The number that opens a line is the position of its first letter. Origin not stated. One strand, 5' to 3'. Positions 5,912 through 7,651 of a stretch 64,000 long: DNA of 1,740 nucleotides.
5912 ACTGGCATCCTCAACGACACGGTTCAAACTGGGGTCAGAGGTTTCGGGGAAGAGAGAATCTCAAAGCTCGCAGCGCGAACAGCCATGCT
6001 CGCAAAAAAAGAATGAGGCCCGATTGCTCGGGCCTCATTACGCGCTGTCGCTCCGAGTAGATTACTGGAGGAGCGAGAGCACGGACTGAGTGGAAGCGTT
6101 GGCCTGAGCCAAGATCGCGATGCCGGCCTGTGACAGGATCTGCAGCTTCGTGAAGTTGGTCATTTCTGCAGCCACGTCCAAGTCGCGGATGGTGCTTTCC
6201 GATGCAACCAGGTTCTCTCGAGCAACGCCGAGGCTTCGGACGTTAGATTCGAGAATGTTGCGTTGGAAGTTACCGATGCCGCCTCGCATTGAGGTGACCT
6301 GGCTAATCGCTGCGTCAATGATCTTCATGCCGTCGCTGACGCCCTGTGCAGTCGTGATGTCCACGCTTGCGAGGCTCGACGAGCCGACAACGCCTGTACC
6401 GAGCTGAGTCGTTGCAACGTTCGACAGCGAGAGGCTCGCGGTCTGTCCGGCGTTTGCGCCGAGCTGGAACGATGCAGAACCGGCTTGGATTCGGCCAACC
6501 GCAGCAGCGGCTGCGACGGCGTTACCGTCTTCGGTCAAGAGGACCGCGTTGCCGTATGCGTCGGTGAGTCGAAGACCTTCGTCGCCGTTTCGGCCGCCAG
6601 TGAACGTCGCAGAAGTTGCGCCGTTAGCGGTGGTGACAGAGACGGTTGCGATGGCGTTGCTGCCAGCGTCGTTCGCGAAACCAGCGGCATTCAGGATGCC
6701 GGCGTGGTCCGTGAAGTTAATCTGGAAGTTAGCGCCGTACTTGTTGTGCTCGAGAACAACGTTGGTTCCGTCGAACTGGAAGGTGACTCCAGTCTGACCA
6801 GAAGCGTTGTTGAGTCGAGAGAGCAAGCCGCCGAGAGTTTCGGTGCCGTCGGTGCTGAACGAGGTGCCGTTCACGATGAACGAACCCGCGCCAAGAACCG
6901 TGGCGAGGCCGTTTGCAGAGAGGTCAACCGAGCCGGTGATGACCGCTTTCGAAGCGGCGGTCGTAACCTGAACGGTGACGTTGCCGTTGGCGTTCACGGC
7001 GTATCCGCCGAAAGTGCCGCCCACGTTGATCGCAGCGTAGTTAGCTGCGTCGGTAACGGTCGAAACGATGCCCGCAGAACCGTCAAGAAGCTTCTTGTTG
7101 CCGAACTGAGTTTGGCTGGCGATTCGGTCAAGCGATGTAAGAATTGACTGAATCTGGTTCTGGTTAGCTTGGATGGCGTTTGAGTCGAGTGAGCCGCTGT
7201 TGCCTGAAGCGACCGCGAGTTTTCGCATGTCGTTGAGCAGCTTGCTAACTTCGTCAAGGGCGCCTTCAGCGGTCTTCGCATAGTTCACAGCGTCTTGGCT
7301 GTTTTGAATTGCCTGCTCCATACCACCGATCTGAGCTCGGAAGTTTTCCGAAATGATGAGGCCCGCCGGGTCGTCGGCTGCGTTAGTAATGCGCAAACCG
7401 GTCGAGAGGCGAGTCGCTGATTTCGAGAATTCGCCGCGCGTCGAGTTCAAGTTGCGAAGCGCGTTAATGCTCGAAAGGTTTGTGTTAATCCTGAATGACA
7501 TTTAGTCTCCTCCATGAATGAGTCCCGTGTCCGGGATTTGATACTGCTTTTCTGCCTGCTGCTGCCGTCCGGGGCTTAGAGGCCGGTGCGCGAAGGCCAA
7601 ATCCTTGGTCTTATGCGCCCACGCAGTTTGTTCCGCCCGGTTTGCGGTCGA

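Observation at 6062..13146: Two about 80% identical flagellin genes in direct orientation flank a 4.2 kb repeat- and hairpin-saturated island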

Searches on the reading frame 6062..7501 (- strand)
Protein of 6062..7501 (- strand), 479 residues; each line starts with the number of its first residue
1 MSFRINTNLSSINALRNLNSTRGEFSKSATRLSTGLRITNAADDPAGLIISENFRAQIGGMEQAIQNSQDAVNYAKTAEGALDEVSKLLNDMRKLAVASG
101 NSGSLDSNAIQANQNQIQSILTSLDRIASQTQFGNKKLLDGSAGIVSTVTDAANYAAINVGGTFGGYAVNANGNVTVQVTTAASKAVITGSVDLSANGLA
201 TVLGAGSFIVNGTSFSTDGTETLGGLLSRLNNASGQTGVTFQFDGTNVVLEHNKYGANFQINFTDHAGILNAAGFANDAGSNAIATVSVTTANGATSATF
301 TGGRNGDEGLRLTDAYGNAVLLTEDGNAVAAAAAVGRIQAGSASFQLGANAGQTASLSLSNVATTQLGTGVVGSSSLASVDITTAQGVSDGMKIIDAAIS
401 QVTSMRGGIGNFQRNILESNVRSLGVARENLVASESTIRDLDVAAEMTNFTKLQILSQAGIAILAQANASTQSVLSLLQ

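Call 7: search_protein_families(library=pfam, proteins=[window:6062-7501:-], max_evalue=0.01)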
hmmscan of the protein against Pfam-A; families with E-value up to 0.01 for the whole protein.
window:6062-7501:- (479 aa): 2 families
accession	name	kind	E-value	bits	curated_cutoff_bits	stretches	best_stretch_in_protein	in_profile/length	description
PF00669.25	Flagellin_N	-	7.1e-35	120.5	26.6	1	5-142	1-137/139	Bacterial flagellin N-terminal helical region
PF00700.27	Flagellin_C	-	3.4e-21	75.8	23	1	392-478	1-86/86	Bacterial flagellin C-terminal helical region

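Call 12: find_encoding_contigs(protein=window:6062-7501:-, flank=10000, max_places=6)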
Protein window:6062-7501:- (479 aa): 23 contigs read that carry it; 5 places shown.
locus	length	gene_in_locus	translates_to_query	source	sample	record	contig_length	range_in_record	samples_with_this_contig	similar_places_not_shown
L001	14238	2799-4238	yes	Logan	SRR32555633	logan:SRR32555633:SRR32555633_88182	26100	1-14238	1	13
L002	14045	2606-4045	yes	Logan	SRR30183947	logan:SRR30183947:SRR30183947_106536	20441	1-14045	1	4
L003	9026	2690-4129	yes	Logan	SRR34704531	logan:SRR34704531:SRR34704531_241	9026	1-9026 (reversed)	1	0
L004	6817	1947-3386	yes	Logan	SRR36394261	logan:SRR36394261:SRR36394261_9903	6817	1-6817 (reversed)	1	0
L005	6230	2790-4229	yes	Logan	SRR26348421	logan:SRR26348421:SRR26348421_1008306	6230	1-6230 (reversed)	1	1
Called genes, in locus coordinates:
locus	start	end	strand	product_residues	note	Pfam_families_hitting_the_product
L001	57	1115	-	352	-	PF07719:TPR_2 (faint), PF13371:TPR_9 (faint), PF13428:TPR_14 (faint), PF13432:TPR_16 (faint), PF03704:BTAD (faint), PF23914:TPR_CcmH_CycH (faint), PF13414:TPR_11 (faint), PF14559:TPR_19 (weak), +3 more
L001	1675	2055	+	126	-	PF04480:DUF559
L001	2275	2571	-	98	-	PF08922:DUF1905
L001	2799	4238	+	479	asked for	PF00669:Flagellin_N, PF00700:Flagellin_C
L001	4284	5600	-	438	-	PF03747:ADP_ribosyl_GH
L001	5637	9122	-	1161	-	-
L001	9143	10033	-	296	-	-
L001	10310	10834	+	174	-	PF00466:Ribosomal_L10, PF27436:RL10_C (faint)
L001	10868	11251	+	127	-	PF16320:Ribosomal_L12_N, PF00542:Ribosomal_L12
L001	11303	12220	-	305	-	PF13495:Phage_int_SAM_4 (faint), PF02899:Phage_int_SAM_1, PF00589:Phage_integrase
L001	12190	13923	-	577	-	PF13231:PMT_2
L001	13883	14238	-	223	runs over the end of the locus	PF13487:HD_5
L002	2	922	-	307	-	?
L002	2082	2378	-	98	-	PF08922:DUF1905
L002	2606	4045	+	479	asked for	PF00669:Flagellin_N, PF00700:Flagellin_C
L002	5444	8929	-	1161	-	-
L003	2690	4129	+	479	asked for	PF00669:Flagellin_N, PF00700:Flagellin_C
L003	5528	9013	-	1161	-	-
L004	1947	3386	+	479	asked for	PF00669:Flagellin_N, PF00700:Flagellin_C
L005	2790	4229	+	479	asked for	PF00669:Flagellin_N, PF00700:Flagellin_C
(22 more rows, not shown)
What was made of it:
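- Tried and rejected: They looked different in the gene tables (call 12).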

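Call 13: find_related_loci(query=window:6062-7501:-, collection=genome_contigs, flank=10000)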
Query window:6062-7501:- (479 aa) in genome_contigs; peptide patterns used: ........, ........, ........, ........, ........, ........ (x = any residue, [..] = any of these).
213 stretches matched a pattern; 106 encode a relative of the query (tblastn E <= 1e-3); the best 80 are kept; 80 distinct loci.
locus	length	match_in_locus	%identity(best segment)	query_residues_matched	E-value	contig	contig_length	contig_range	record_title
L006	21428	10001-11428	71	3-478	0e+0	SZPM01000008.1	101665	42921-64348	Fimbriimonadia bacterium ATM ZYPT4scaffold_95, whole genome shotgun sequence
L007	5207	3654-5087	68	1-478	0e+0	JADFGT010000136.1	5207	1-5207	MAG: Armatimonadota bacterium isolate B31T1B5 B31T1B5_NODE27586, whole genome shotgun sequence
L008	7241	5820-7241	57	1-478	4e-159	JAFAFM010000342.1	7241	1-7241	MAG: Armatimonadota bacterium isolate OH_SBlB_172 k127_626697, whole genome shotgun sequence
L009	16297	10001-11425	57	1-479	1e-156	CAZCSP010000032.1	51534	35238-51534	MAG TPA_asm: uncultured Fimbriimonadaceae bacterium isolate SRP344714_co1_417 genome assembly, contig: NODE_1432_length_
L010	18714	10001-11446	55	1-479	2e-154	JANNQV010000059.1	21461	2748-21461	MAG: Armatimonadota bacterium isolate SOY_31_metabat_409 SOY_31_k141_2020523, whole genome shotgun sequence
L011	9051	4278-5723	56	1-479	3e-154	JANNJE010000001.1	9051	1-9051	MAG: Armatimonadota bacterium isolate SOY_40_concoct_342 SOY_40_k141_3085193, whole genome shotgun sequence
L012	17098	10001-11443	55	1-479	8e-154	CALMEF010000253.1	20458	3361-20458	MAG TPA_asm: uncultured Armatimonadetes bacterium isolate SRR2107210_bin.46_CONCOCT_v1.1_MAG genome assembly, contig: ER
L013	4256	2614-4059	55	1-479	2e-157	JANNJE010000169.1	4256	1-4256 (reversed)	MAG: Armatimonadota bacterium isolate SOY_40_concoct_342 SOY_40_k141_1064222, whole genome shotgun sequence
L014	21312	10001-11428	55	1-479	4e-152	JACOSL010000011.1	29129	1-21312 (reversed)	MAG: Fimbriimonas ginsengisoli isolate NC_groundwater_17_Pr7_B-0.1um_64_12 FFV18_Bp1_scaffold_144731, whole genome shotg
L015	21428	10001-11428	57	1-479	7e-150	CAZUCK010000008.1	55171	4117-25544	MAG TPA_asm: uncultured Fimbriimonas sp. isolate binchicken_co185_184 genome assembly, contig: NODE_749_length_55171_cov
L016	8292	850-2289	55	1-478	2e-147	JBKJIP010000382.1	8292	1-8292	MAG: Fimbriimonadaceae bacterium isolate ant_bin.167 S1Ck117_1636437_flag_0_multi_14.0000_len_8292, whole genome shotgun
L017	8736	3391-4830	54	1-479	5e-147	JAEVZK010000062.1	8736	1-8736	MAG: Armatimonadota bacterium isolate OH_PBB_169 k127_860798, whole genome shotgun sequence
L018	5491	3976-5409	53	2-479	1e-147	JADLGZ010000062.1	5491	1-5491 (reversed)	MAG: Fimbriimonadaceae bacterium isolate SJ46 c_000000181435, whole genome shotgun sequence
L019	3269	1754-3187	53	2-479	7e-153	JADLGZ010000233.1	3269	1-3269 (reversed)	MAG: Fimbriimonadaceae bacterium isolate SJ46 c_000001526603, whole genome shotgun sequence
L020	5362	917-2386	53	1-479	4e-144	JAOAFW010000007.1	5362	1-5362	MAG: Fimbriimonadales bacterium isolate SKW30 k141_345059, whole genome shotgun sequence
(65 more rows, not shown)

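Call 19: find_homologous_proteins(query=window:6062-7501:-, max_evalue=1e-100)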
Query window:6062-7501:- (479 aa): 1474 proteins with E <= 1e-100 among 8000 candidates; the best 120 are listed.
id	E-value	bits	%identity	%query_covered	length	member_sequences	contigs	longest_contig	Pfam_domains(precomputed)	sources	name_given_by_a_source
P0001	1.0e-281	952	99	100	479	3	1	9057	PF00700.28,PF00669.26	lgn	-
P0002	6.8e-226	768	80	100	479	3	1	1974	PF00700.28,PF00669.26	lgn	-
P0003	7.8e-222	755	79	100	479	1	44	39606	PF00700.28,PF00669.26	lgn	-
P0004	3.0e-213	727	75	100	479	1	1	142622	PF00700.28,PF00669.26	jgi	jgi:flagellin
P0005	6.6e-212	722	73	100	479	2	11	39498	PF00700.28,PF00669.26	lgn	-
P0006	5.8e-207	706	73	100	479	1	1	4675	PF00700.28,PF00669.26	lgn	-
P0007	1.6e-206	705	72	100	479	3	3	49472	PF00700.28,PF00669.26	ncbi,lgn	-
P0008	7.6e-206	702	72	100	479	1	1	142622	PF00700.28,PF00669.26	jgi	jgi:flagellin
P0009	8.4e-206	702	72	100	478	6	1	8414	PF00700.28,PF00669.26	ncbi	-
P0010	8.0e-205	699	73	100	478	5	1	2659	PF00700.28,PF00669.26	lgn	-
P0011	6.8e-204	696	71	100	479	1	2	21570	PF00700.28,PF00669.26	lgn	-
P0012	9.8e-204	695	71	100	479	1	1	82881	PF00700.28,PF00669.26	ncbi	-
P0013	2.7e-203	694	71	100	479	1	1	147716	PF00700.28,PF00669.26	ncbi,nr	ncbi:MAG: flagellin [Fimbriimonadales bacterium]|nr:MAG: flagellin [Fimbriimonadales bacterium]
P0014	3.6e-203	693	71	100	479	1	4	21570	PF00700.28,PF00669.26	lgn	-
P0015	6.6e-203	693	71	100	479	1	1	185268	PF00700.28,PF00669.26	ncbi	-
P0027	1.3e-195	669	69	100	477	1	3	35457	PF00700.28,PF00669.26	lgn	-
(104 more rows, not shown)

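Call 26: find_encoding_contigs(protein=P0004, flank=10000, max_places=2)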
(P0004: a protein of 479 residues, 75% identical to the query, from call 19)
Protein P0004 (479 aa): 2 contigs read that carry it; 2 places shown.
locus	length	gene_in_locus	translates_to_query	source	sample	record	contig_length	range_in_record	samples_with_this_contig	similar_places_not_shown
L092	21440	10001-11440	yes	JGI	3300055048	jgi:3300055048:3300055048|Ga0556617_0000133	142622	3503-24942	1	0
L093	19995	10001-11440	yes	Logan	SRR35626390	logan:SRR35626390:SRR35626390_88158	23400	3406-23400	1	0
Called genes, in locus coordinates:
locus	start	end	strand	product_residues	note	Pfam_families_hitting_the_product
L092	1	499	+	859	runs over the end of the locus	PF14870:PSII_BNR (faint), PF02012:BNR (faint), PF13088:BNR_2 (weak), PF15899:BNR_6 (faint), PF15902:Sortilin-Vps10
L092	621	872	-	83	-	-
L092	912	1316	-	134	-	PF00072:Response_reg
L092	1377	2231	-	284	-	PF13489:Methyltransf_23, PF13847:Methyltransf_31 (faint), PF08241:Methyltransf_11, PF08242:Methyltransf_12 (weak), PF13649:Methyltransf_25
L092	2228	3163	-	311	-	PF00480:ROK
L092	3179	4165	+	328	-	PF08331:QueG_DUF1730, PF12838:Fer4_7 (weak), PF13484:Fer4_16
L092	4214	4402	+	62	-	-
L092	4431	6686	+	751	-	PF01804:Penicil_amidase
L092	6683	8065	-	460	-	PF01212:Beta_elim_lyase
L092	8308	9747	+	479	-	PF00669:Flagellin_N, PF00700:Flagellin_C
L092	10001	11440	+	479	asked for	PF00669:Flagellin_N, PF00700:Flagellin_C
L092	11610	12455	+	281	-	-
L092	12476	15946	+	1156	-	-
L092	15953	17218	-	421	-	PF00437:T2SSE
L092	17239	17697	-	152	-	PF01668:SmpB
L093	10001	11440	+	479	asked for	PF00669:Flagellin_N, PF00700:Flagellin_C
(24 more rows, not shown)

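Call 27: find_encoding_contigs(protein=P0003, flank=10000, max_places=4)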
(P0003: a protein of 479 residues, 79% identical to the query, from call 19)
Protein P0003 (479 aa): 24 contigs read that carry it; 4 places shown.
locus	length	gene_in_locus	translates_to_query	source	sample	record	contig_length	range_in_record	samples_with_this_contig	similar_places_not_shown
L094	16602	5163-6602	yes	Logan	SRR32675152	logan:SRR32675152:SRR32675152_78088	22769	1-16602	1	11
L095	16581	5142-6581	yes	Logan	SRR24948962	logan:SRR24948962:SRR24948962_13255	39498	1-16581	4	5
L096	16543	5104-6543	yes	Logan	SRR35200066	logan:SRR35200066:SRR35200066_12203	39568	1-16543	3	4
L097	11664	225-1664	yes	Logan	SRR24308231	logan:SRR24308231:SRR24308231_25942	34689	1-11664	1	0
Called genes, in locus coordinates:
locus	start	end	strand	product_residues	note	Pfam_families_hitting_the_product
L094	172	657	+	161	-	-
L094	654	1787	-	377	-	PF02163:Peptidase_M50, PF00595:PDZ, PF13180:PDZ_2, PF17820:PDZ_6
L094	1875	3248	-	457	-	PF01212:Beta_elim_lyase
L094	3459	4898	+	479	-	PF00669:Flagellin_N, PF00700:Flagellin_C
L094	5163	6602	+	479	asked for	PF00669:Flagellin_N, PF00700:Flagellin_C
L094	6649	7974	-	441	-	PF03747:ADP_ribosyl_GH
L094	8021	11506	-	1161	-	-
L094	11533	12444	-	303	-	-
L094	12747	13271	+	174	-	PF00466:Ribosomal_L10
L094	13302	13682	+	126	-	PF16320:Ribosomal_L12_N, PF00542:Ribosomal_L12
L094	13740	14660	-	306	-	PF13495:Phage_int_SAM_4 (faint), PF02899:Phage_int_SAM_1, PF00589:Phage_integrase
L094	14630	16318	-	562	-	PF02366:PMT (weak), PF13231:PMT_2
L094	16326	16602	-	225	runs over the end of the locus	PF13487:HD_5, PF01966:HD (weak)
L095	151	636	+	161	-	-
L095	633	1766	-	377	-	PF02163:Peptidase_M50, PF00595:PDZ, PF13180:PDZ_2, PF17820:PDZ_6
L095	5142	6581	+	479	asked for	PF00669:Flagellin_N, PF00700:Flagellin_C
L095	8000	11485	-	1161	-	-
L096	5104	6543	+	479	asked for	PF00669:Flagellin_N, PF00700:Flagellin_C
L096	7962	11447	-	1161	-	-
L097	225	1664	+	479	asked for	PF00669:Flagellin_N, PF00700:Flagellin_C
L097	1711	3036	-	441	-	PF03747:ADP_ribosyl_GH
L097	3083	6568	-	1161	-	-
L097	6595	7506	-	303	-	-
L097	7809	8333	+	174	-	PF00466:Ribosomal_L10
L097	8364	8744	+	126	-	PF16320:Ribosomal_L12_N, PF00542:Ribosomal_L12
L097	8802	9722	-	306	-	PF13495:Phage_int_SAM_4 (faint), PF02899:Phage_int_SAM_1, PF00589:Phage_integrase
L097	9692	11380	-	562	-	PF02366:PMT (weak), PF13231:PMT_2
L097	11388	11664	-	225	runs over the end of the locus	PF13487:HD_5, PF01966:HD (weak)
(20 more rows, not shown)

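Call 28: find_encoding_contigs(protein=P0012, flank=10000, max_places=2)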
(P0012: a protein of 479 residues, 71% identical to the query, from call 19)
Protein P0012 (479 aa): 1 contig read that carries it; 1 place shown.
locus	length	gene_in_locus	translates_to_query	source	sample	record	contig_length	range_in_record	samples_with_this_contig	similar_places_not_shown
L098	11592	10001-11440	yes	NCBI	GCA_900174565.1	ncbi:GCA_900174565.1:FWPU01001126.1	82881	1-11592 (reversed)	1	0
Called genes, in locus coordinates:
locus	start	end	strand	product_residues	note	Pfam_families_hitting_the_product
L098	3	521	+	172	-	-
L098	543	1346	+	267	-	PF02735:Ku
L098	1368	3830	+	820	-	PF13298:LigD_N, PF01068:DNA_ligase_A_M, PF04679:DNA_ligase_A_C, PF21686:LigD_Prim-Pol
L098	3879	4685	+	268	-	PF07224:Chlorophyllase (weak), PF01738:DLH, PF02129:Peptidase_S15 (weak), PF12697:Abhydrolase_6 (faint)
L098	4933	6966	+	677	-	-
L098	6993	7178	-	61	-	-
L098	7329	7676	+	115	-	-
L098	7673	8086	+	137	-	PF00376:MerR, PF12728:HTH_17, PF13411:MerR_1, PF03459:TOBE (weak)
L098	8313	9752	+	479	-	PF00669:Flagellin_N, PF00700:Flagellin_C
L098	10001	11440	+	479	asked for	PF00669:Flagellin_N, PF00700:Flagellin_C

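Call 32: find_encoding_contigs(protein=P0007, flank=10000, max_places=4)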
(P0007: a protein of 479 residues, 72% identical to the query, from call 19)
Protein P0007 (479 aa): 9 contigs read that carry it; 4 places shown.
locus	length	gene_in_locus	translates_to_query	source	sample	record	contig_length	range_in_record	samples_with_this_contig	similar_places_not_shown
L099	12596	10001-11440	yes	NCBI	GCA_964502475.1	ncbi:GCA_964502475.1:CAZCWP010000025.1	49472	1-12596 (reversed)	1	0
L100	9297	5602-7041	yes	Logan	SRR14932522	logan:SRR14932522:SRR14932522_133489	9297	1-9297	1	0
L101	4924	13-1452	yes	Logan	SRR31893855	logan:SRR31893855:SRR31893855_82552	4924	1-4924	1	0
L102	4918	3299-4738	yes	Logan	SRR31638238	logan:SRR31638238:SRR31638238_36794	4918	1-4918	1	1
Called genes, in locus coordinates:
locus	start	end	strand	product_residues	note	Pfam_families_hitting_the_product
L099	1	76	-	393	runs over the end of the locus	PF08245:Mur_ligase_M (weak), PF02875:Mur_ligase_C, PF27239:FOL3_C (weak)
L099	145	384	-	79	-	-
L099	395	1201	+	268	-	PF12889:DUF3829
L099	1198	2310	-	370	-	PF00155:Aminotran_1_2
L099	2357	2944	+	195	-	PF13302:Acetyltransf_3, PF00583:Acetyltransf_1 (weak)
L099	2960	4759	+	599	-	PF14897:EpsG (faint)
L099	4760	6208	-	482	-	PF20695:UbiD_N, PF01977:UbiD, PF20696:UbiD_C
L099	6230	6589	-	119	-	PF18902:DUF5658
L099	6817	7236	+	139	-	-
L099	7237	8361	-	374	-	PF02163:Peptidase_M50, PF13180:PDZ_2 (weak), PF00595:PDZ (weak), PF17820:PDZ_6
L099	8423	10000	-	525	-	PF01212:Beta_elim_lyase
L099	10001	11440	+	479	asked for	PF00669:Flagellin_N, PF00700:Flagellin_C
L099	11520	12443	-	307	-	PF16289:PIN_12, PF18476:PIN_8 (weak)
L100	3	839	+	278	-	?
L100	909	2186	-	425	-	PF00589:Phage_integrase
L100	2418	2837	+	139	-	-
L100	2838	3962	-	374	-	PF02163:Peptidase_M50, PF13180:PDZ_2 (weak), PF00595:PDZ (weak), PF17820:PDZ_6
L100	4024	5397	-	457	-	PF01212:Beta_elim_lyase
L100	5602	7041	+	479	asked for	PF00669:Flagellin_N, PF00700:Flagellin_C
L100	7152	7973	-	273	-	PF18863:AbiJ_NTD4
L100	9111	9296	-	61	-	?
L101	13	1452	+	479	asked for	PF00669:Flagellin_N, PF00700:Flagellin_C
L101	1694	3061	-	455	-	PF05226:CHASE2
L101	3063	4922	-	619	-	?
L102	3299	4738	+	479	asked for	PF00669:Flagellin_N, PF00700:Flagellin_C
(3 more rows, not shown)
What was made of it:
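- The nearest is a XerC/D-like gene just beyond the window start, and the island-free sister species has it too (calls 12, 27, 32).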
